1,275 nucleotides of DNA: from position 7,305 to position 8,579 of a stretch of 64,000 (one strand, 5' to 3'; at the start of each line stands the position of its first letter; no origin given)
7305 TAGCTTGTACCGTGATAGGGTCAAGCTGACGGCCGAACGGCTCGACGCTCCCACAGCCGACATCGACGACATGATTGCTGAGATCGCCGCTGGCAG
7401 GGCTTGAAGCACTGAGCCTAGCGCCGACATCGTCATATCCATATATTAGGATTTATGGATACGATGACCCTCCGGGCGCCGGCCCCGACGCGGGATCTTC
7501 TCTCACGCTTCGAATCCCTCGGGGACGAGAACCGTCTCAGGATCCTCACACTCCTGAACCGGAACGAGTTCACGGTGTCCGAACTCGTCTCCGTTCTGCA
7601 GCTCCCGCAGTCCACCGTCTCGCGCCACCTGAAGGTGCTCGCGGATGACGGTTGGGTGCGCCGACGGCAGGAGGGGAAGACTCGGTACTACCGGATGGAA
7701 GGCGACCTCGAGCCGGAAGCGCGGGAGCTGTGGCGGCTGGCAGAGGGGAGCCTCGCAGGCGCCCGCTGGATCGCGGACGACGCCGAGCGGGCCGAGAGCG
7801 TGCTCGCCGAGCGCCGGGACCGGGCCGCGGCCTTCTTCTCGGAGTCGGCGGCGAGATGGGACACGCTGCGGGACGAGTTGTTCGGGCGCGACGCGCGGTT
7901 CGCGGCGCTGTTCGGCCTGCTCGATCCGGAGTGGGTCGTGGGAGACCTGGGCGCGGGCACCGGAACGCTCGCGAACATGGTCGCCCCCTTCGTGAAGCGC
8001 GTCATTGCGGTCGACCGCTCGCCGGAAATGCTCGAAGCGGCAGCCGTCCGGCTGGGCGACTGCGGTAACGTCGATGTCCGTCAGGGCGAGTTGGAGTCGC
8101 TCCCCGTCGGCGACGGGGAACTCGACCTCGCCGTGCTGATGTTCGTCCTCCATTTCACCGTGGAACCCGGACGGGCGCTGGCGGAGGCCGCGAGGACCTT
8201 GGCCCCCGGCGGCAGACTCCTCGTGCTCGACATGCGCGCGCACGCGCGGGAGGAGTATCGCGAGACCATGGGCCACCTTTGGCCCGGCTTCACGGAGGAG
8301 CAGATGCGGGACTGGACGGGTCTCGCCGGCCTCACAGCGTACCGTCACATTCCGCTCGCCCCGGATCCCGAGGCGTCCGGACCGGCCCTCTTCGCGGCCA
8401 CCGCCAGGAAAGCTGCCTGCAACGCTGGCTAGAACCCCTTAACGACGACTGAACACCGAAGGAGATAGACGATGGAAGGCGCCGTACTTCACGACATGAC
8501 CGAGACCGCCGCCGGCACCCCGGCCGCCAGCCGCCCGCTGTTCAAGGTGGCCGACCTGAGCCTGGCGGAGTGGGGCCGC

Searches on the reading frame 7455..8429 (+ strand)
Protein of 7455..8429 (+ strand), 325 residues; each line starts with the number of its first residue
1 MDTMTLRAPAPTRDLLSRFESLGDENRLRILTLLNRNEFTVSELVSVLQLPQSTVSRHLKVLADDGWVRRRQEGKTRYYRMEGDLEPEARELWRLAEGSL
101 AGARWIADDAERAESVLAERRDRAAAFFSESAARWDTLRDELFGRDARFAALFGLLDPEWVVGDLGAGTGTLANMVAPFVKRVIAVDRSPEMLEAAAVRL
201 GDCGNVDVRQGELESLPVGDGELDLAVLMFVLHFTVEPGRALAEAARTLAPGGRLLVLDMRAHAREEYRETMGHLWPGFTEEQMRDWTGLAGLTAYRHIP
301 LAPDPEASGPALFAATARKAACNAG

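Call 33: search_protein_families(library=ncbifam, proteins=[window:7455-8429:+], max_evalue=0.01)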
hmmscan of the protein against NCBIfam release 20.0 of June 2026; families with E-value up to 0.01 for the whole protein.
window:7455-8429:+ (325 aa): 46 families (the best 25 are shown)
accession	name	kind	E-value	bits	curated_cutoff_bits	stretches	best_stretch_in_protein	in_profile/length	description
NF033788.1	HTH_metalloreg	subfamily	7e-22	77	55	1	18-82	4-69/77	metalloregulator ArsR/SmtB family transcription factor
NF045667.1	MTase_DVU1556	equivalog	7.9e-15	54.9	155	1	151-267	16-129/213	DVU_1556 family methyltransferase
NF047649.1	MTase_UXPK_star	exception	8.3e-15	54.5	460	1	154-260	73-184/283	methyltransferase/UXPK-star double selenoprotein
NF041537.1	ArsM_AhpD_UU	exception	1.1e-13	50.7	510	1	161-260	79-183/345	arsenite methyltransferase/AhpD domain selenoprotein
TIGR01934.1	MenG_MenH_UbiE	subfamily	2e-13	50.1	158.35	1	162-265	43-149/223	ubiquinone/menaquinone biosynthesis methyltransferase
NF008823.0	PRK11873.1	subfamily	2.3e-13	50.3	263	1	161-262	80-186/272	arsenite methyltransferase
NF043040.1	corrin_prot_MT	hypoth_equivalog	1.7e-12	47.2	180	1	158-259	41-149/216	corrinoid protein-associated methyltransferase CpaM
NF001244.0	PRK00216.1-5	equivalog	3.2e-12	46.3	216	1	162-265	52-161/236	bifunctional demethylmenaquinone methyltransferase/2-methoxy-6-polyprenyl-1,4-benzoquinol methylase UbiE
NF033789.1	repress_SdpR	subfamily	6e-11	42.1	100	1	19-82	2-65/79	autorepressor SdpR family transcription factor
NF001240.0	PRK00216.1-1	equivalog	7.4e-11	41.6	378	1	120-261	21-172/251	bifunctional demethylmenaquinone methyltransferase/2-methoxy-6-polyprenyl-1,4-benzoquinol methylase UbiE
TIGR02072.1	BioC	equivalog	1.7e-10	41.1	184.95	1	163-273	39-148/244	malonyl-ACP O-methyltransferase BioC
NF001241.0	PRK00216.1-2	equivalog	3.7e-10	39.8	327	1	120-269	9-159/231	demethylmenaquinone methyltransferase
NF045707.1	Dbac_1936_reg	equivalog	8.4e-10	38.6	115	1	20-82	12-74/99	ArsR/SmtB-type metalloregulator TsoR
NF052510.1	methyltran_MpqE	exception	2.6e-09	36.8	335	1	161-270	49-164/234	methyl-plastoquinone biosynthesis methyltransferase MpqE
NF041536.1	ArsM_DUF2284_UU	exception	6.6e-09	34.6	575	1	162-260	80-183/459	arsenite methyltransferase/DUF2284 domain selenoprotein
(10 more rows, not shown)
